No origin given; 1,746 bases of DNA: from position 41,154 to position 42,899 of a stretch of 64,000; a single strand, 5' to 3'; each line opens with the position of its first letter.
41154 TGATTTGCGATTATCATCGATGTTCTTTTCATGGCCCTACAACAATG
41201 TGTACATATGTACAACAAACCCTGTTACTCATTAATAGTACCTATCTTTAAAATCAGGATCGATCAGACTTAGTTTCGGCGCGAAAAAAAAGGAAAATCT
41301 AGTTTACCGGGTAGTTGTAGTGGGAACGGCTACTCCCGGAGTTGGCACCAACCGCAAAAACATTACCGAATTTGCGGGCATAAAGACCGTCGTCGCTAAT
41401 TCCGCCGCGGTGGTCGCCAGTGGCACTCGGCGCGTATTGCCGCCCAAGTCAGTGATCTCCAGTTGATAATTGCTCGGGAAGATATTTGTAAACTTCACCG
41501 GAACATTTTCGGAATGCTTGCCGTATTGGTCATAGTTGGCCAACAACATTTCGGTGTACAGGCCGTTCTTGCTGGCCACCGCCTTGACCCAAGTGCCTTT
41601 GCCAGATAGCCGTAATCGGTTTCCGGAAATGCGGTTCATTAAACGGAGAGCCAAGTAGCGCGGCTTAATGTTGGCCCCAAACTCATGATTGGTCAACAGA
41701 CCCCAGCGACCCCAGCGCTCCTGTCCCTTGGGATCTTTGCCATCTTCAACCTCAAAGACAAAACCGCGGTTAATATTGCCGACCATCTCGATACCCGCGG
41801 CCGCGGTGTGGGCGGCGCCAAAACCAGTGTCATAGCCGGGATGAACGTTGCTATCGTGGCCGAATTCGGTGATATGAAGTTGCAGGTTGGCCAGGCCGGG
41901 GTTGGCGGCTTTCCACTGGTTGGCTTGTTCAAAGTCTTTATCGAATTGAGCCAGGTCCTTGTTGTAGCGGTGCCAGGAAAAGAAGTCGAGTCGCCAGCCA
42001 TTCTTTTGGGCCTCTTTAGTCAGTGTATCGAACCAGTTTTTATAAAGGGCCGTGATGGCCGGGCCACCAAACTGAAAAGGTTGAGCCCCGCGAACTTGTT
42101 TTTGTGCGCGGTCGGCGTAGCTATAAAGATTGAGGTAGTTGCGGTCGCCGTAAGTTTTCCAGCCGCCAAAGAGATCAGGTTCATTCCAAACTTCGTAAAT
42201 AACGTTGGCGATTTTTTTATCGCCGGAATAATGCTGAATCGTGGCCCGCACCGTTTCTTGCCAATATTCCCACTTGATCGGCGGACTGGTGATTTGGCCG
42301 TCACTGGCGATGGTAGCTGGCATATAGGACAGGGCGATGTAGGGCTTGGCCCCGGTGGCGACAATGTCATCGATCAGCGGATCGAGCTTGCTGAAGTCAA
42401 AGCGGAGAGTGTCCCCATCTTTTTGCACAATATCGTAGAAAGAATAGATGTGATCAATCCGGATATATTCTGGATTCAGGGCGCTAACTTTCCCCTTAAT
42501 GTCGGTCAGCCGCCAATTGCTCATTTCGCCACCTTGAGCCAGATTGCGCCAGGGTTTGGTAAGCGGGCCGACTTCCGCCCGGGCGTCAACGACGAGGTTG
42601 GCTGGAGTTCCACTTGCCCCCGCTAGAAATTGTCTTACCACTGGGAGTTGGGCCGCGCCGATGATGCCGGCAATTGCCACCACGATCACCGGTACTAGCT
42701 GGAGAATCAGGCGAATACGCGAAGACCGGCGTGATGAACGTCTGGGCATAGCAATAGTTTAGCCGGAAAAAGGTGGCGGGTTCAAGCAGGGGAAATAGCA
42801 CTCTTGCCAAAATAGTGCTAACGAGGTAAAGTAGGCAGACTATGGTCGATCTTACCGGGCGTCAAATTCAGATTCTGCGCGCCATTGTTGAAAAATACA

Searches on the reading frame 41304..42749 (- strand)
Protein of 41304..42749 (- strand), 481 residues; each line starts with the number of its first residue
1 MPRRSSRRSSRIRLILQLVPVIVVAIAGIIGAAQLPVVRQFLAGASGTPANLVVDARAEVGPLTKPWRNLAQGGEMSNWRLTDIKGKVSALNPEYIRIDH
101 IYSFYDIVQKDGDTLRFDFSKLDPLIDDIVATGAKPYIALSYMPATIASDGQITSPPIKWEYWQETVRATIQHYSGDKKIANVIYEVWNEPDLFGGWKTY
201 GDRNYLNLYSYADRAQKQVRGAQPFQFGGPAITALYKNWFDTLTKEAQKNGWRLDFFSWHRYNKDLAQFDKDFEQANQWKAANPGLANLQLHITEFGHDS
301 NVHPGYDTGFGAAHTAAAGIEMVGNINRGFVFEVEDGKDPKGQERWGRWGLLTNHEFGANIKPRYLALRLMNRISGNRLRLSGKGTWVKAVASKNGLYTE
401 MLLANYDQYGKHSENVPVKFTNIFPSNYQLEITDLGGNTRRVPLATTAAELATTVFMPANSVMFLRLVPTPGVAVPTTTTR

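Call 34: search_protein_families(library=pfam, proteins=[window:41304-42749:-], max_evalue=0.001)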
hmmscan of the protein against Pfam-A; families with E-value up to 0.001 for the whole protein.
window:41304-42749:- (481 aa): 2 families
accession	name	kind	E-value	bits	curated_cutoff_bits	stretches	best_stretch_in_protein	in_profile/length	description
PF01229.23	Glyco_hydro_39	-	1.4e-25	90.5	26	1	54-394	5-372/472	Glycosyl hydrolases family 39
PF11790.14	Glyco_hydro_cc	-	0.00028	21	21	1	219-303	99-179/237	Glycosyl hydrolase catalytic core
